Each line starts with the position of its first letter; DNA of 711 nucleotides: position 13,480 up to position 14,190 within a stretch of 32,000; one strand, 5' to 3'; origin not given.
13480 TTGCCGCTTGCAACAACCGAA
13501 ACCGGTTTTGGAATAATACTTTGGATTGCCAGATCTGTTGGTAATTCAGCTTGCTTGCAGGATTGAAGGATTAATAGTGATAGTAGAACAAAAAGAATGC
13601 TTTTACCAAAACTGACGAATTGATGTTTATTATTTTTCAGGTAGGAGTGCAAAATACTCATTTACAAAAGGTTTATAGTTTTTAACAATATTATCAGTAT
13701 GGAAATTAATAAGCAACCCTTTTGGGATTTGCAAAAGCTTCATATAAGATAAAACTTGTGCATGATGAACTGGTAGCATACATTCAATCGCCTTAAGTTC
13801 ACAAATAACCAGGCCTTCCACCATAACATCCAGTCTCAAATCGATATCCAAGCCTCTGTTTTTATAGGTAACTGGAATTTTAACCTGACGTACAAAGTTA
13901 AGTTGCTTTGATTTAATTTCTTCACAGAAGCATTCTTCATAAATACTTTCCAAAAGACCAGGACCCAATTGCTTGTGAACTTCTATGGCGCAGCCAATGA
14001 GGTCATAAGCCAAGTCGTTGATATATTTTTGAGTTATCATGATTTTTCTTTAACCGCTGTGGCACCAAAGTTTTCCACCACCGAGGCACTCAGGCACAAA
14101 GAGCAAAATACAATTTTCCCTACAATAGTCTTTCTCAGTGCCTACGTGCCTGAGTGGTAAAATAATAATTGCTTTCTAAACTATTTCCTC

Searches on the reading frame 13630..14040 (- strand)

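Call 23: search_protein_families(library=pfam, proteins=[window:13630-14040:-], max_evalue=0.001)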
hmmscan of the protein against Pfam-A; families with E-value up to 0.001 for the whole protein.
window:13630-14040:- (136 aa): 1 family
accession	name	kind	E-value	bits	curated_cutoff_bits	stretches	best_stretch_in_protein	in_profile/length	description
PF13366.12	PDDEXK_3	-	3.2e-38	131.1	22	1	9-120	2-112/117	PD-(D/E)XK nuclease superfamily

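Call 64: search_protein_families(library=padloc, proteins=[window:13630-14040:-], max_evalue=0.01)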
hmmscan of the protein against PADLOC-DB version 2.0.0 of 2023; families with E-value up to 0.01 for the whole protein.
window:13630-14040:- (136 aa): 0 families
